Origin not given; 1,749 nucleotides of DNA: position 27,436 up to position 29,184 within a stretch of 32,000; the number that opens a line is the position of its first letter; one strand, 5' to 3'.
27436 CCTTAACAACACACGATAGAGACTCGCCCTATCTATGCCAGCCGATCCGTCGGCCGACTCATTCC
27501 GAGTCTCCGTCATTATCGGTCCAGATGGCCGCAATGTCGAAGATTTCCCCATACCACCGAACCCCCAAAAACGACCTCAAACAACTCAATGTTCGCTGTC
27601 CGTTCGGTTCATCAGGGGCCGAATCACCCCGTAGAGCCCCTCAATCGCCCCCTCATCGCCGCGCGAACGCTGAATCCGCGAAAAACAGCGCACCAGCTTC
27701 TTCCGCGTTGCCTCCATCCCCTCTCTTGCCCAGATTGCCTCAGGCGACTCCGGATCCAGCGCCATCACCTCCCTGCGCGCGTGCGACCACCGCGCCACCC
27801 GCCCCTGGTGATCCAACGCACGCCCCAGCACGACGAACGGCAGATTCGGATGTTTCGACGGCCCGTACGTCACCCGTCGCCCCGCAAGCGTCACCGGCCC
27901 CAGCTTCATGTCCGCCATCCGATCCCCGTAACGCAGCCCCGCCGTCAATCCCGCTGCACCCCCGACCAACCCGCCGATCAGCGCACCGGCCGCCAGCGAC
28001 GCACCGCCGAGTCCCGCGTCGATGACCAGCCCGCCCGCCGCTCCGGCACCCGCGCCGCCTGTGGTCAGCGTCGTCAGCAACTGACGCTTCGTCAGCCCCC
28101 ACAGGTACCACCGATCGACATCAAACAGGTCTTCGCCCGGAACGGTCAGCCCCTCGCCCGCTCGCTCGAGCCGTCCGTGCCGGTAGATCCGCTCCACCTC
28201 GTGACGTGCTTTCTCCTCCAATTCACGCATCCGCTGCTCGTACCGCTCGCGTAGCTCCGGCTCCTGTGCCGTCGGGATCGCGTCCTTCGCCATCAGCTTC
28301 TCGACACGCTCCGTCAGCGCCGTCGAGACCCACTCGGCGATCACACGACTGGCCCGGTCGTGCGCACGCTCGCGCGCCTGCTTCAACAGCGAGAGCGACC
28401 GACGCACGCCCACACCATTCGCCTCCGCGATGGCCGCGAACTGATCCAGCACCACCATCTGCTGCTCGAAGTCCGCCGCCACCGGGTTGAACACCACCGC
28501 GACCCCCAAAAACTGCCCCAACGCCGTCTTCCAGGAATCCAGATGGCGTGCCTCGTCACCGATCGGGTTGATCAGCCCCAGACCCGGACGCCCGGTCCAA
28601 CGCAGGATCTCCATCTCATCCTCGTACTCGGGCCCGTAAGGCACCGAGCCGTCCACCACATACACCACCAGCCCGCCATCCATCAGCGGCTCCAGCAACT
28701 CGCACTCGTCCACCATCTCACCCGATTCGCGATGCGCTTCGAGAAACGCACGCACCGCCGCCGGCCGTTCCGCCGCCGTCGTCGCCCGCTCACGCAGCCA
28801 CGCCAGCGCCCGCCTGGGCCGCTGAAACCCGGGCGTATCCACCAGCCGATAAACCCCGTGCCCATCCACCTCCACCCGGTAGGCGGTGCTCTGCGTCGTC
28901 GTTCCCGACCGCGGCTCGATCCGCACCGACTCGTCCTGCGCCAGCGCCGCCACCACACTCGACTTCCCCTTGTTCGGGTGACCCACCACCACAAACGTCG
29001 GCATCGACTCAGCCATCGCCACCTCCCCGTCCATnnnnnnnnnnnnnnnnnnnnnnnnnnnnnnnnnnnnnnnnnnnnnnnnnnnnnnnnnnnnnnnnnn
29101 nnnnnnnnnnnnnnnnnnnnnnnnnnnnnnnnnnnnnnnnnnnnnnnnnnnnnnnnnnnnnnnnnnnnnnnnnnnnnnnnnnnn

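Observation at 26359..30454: Uncharacterised three-gene membrane GTPase module directly upstream of the giant surface protein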

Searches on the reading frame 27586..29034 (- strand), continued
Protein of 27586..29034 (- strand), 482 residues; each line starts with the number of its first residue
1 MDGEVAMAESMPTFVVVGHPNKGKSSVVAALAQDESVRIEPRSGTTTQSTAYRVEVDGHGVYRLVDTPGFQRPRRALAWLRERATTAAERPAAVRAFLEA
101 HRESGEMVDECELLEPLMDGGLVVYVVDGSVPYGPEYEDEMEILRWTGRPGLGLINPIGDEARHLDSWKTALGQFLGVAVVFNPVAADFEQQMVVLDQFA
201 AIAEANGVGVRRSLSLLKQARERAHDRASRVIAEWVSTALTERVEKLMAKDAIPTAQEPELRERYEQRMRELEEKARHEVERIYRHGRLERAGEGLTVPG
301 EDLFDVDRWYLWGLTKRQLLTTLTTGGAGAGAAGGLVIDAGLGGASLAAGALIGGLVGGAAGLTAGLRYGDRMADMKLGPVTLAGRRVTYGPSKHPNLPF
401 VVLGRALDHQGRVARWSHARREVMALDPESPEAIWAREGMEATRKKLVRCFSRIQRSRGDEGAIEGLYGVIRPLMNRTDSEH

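Call 52: search_protein_families(library=padloc, proteins=[window:27586-29016:-], max_evalue=0.01)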
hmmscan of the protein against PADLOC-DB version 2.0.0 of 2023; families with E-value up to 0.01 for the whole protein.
window:27586-29016:- (476 aa): 2 families
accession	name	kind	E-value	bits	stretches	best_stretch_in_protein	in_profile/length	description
PDLC03839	LeoA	-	4.8e-08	30.5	1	5-69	57-118/559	-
PDLC03841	LeoBC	-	9e-08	29.7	1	209-353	356-505/601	-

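Call 54: search_protein_families(library=padloc, alignment_id=A1, max_evalue=0.001)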
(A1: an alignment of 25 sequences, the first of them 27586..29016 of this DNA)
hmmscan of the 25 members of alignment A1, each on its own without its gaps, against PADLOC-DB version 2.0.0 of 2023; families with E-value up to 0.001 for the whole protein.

A. member 1, window:27586-29016:- (476 aa): 2 families
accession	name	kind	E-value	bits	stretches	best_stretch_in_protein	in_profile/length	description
PDLC03839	LeoA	-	4.8e-08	30.5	1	5-69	57-118/559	-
PDLC03841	LeoBC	-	9e-08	29.7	1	209-353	356-505/601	-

B. families by the number of members that match (of 25 scanned): 3 families
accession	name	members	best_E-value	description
PDLC03839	LeoA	25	2.5e-09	-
PDLC03841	LeoBC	24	1.9e-09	-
PDLC03842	LeoB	1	0.00033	-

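Call 74: fold_search(model_id=the predicted structure, library=viral)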
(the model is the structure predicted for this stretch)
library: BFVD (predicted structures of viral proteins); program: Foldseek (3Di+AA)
matches with E <= 10: 319; with E <= 0.001: 3
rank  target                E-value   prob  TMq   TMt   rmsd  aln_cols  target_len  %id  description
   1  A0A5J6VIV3            1.8e-04  0.99  0.16  0.15  13.9       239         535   12  G domain-containing protein (Fragment) [Megaviridae environmental sample]
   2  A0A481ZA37            2.0e-04  1.00  0.24  0.27  27.5       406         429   13  AIG1 family protein [Pithovirus LCPAC304]
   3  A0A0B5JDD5            4.6e-04  1.00  0.25  0.21   6.7       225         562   18  Uncharacterized protein [Pandoravirus inopinatum]
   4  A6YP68                1.1e-03  1.00  0.23  0.61   6.2       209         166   14  AIG1 protein (Fragment) [Duck hepatitis A virus type 1]
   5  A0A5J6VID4            1.1e-03  1.00  0.22  0.15   5.2       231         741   14  protein-synthesizing GTPase [Megaviridae environmental sample]
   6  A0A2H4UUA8            1.9e-03  0.84  0.25  0.18  37.8       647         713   11  Dynamin-1-like protein [Bodo saltans virus]
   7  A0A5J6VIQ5            1.9e-03  0.75  0.16  0.17  26.3       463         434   11  Guanylate-binding protein [Megaviridae environmental sample]
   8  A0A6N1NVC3            6.9e-03  1.00  0.24  0.49   6.1       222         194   13  Rab family GTPase [Tupanvirus soda lake]
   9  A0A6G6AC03            7.7e-03  0.97  0.25  0.21  20.3       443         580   10  Putative GTPase [Borely moumouvirus]
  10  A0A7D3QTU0            8.1e-03  0.92  0.23  0.16  19.1       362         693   14  Dynamin superfamily protein [Fadolivirus FV1/VV64]
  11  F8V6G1                1.2e-02  1.00  0.26  0.34   8.7       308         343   10  Uncharacterized protein R618a [Acanthamoeba polyphaga mimivirus]
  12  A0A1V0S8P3            1.5e-02  0.75  0.19  0.15  23.4       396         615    8  Dynamin N-terminal domain-containing protein [Catovirus CTV1]
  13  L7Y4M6                1.8e-02  0.99  0.22  0.20   6.8       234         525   11  Putative GTP binding translation elongation/initiation factor [Megavirus lba]
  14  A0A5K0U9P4            1.8e-02  0.89  0.23  0.16  22.1       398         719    8  Putative hydrolase [Yasminevirus sp. GU-2018]
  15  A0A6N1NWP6            2.0e-02  0.98  0.22  0.37   6.6       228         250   13  Dynamin N-terminal domain-containing protein [Tupanvirus soda lake]
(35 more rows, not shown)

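Call 79: search_dna_similar(query=window:27586-29016:-, collection=plasmids, mode=protein, max_evalue=1e-10, max_rows=12)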
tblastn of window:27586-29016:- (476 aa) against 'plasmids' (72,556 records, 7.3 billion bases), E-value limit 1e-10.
Records with a match: 3; places in all: 3; records where one place covers at least 80% of the query: 0.
Best place of each record, by identity: <60% 3.
By first word of the organism name: Neisseria 2; Candidatus 1.
By predicted mobility (MOB-suite, as given by PLSDB): non-mobilizable 3.
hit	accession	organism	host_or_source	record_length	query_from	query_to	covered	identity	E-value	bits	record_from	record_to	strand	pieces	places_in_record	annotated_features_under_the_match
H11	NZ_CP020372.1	Candidatus Thiodictyon syntrophicum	meromictic lake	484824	1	281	59%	29.3%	3e-29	129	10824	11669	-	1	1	GTPase/DUF3482 domain-containing protein | DUF2868 domain-containing protein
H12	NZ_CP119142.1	Neisseria gonorrhoeae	Homo sapiens,whole organism,synovial ...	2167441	7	279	57%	26.2%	4e-11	73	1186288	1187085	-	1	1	none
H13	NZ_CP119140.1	Neisseria gonorrhoeae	Homo sapiens,whole organism,blood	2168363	7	279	57%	26.2%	4e-11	73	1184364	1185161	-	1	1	none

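Call 80: search_dna_similar(query=window:27586-29016:-, collection=phages, mode=protein, max_evalue=1e-10, max_rows=5)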
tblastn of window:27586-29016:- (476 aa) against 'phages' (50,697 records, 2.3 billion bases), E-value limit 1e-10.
Records with a match: 14; places in all: 14; records where one place covers at least 80% of the query: 0.
Best place of each record, by identity: <60% 14.
By first word of the organism name: Moraxella 14.
By host as written in the record: Moraxella catarrhalis 14.
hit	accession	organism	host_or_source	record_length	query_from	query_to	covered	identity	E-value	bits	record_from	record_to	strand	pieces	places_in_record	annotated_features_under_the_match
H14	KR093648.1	Moraxella phage Mcat24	Moraxella catarrhalis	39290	3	299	62%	24.4%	5e-15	84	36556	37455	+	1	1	hypothetical protein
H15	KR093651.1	Moraxella phage Mcat27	Moraxella catarrhalis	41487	3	299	62%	24.4%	5e-15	84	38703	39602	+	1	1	hypothetical protein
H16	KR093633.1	Moraxella phage Mcat9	Moraxella catarrhalis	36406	3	299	62%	24.4%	8e-14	80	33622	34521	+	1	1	hypothetical protein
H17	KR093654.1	Moraxella phage Mcat30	Moraxella catarrhalis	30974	3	299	62%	24.1%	1e-14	82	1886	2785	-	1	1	hypothetical protein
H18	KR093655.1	Moraxella phage Mcat31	Moraxella catarrhalis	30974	3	299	62%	24.1%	1e-14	82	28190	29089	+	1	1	hypothetical protein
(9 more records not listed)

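Call 81: get_annotated_region(hit=H14, flank=4000)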
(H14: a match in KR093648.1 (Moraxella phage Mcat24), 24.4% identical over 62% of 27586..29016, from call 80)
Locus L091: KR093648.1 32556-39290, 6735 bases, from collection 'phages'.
description: Moraxella phage Mcat24, complete genome.
organism: Moraxella phage Mcat24 (NCBI taxid 1647540)
taxonomy: Viruses; Duplodnaviria; Heunggongvirae; Uroviricota; Caudoviricetes
host: Moraxella catarrhalis; source: sputum; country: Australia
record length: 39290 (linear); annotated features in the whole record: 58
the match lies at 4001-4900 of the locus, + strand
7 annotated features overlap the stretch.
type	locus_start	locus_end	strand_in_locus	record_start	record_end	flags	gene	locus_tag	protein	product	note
CDS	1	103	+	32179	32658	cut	-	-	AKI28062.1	hypothetical protein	-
CDS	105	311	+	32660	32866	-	-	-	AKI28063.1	hypothetical protein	-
CDS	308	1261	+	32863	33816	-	-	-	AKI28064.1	hypothetical protein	-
CDS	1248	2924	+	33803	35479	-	-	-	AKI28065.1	hypothetical protein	-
CDS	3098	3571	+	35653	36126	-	-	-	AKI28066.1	hypothetical protein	-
CDS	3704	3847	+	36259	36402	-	-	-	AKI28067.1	hypothetical protein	-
CDS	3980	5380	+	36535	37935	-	-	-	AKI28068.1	hypothetical protein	-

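Call 82: search_protein_families(library=pfam, proteins=[L091:3980-5380:+, L091:1248-2924:+, L091:308-1261:+, L091:3098-3571:+], max_evalue=0.001)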
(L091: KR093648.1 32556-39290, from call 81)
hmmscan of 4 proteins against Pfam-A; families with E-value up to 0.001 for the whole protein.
L091:3980-5380:+ (466 aa): 3 families
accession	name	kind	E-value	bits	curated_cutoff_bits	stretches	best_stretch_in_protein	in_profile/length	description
PF11981.13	DUF3482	-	4.7e-63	213.7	29.2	1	175-452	1-292/293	Domain of unknown function (DUF3482)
PF01926.29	MMR_HSR1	-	5.2e-12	46.3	21.9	1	13-161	2-111/113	50S ribosome-binding GTPase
PF00009.33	GTP_EFTU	-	2.6e-06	27.6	26.5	0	9-44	2-37/188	Elongation factor Tu GTP binding domain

L091:1248-2924:+ (558 aa): 5 families
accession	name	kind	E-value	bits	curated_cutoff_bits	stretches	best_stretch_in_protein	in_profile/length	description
PF04851.21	ResIII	-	3.6e-19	69.7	22.5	1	2-162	2-164/164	Type III restriction enzyme, res subunit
PF00271.37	Helicase_C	-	3.9e-14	53.3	23.5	1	237-346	6-109/110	Helicase conserved C-terminal domain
PF00270.35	DEAD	-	1.3e-09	38.4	26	1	28-161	18-161/167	DEAD/DEAH box helicase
PF18766.7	SWI2_SNF2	-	9.2e-09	35.7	26.7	1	28-205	22-196/221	SWI2/SNF2 ATPase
PF13401.12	AAA_22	-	0.00011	23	27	1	23-160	4-124/130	AAA domain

L091:308-1261:+ (317 aa): 1 family
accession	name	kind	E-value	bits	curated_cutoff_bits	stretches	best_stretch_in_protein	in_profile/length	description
PF12705.13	PDDEXK_1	-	5.5e-06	26.9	22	1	90-229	120-246/247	PD-(D/E)XK nuclease superfamily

L091:3098-3571:+ (157 aa): 0 families

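Call 85: search_protein_families(library=pfam, proteins=[L091:5460-6719:-], max_evalue=0.01)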
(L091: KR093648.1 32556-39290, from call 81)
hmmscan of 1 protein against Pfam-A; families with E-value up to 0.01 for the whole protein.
L091:5460-6719:- (419 aa): 4 families
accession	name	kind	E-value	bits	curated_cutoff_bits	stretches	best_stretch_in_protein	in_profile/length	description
PF03109.22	ABC1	-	5.3e-56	189.9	22.9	1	70-319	4-243/244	ABC1 atypical kinase-like domain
PF01636.29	APH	-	2.7e-05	24.5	23.2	1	252-291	154-198/239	Phosphotransferase enzyme family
PF01163.29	RIO1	-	0.00061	19.9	22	1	194-288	60-149/187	RIO domain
PF00069.31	Pkinase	-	0.0031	17.4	31.7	1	161-297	30-152/263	Protein kinase domain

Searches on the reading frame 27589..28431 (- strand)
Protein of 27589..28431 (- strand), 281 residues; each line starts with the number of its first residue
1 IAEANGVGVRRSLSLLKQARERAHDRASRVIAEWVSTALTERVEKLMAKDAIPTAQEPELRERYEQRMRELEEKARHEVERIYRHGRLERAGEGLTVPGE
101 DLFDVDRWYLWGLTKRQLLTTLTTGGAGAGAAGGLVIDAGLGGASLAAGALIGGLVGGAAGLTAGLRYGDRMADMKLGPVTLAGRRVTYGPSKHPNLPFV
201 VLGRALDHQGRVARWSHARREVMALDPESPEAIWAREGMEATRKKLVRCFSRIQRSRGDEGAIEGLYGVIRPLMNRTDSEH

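Call 59: search_solved_structures(query=A6, max_evalue=10, show_alignments=3)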
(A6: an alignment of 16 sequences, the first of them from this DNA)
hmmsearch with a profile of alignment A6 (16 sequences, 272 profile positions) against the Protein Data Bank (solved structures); distinct sequences matched with E-value up to 10: 24.
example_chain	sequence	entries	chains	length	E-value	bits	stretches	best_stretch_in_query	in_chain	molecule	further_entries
5l26_A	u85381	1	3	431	0.11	14.9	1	122-166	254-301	Nucleoside permease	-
5l2b_A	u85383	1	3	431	0.11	14.9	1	122-166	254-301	Nucleoside permease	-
5l24_A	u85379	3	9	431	0.12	14.8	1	122-166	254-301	Nucleoside permease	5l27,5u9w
1t91_A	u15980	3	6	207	0.21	14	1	179-265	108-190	Ras-related protein Rab-7 | Ras-related protein Rab-7a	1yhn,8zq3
7f6j_A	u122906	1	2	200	0.28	13.6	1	179-261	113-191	Ras-related protein Rab-7a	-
3law_A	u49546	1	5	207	0.33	13.4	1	179-265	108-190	Ras-related protein Rab-7a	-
1vg0_B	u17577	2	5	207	0.44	12.9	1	179-266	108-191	Ras-related protein Rab-7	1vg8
9l0d_D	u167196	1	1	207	0.47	12.9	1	179-265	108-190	Ras-related protein Rab-7a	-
6iyb_A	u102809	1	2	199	0.82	12.1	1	179-261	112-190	Ras-related protein Rab-7a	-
9lol_C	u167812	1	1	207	0.99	11.8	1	179-265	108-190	Ras-related protein Rab-7a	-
3wz2_A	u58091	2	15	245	1.1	11.7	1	4-85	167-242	Uncharacterized protein | PbaA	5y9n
6wcw_B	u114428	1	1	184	1.1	11.7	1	179-212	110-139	Ras-related protein Rab-7a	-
1vg1_A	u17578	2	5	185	1.3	11.4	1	179-257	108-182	Ras-related protein Rab-7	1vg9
3cc8_A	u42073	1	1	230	1.4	11.3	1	136-200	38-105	Putative methyltransferase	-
2x3v_A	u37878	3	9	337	1.4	11.3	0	55-95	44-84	PROTEIN KINASE C AND CASEIN KINASE SUBSTRATE IN NEURONS PROTEIN 1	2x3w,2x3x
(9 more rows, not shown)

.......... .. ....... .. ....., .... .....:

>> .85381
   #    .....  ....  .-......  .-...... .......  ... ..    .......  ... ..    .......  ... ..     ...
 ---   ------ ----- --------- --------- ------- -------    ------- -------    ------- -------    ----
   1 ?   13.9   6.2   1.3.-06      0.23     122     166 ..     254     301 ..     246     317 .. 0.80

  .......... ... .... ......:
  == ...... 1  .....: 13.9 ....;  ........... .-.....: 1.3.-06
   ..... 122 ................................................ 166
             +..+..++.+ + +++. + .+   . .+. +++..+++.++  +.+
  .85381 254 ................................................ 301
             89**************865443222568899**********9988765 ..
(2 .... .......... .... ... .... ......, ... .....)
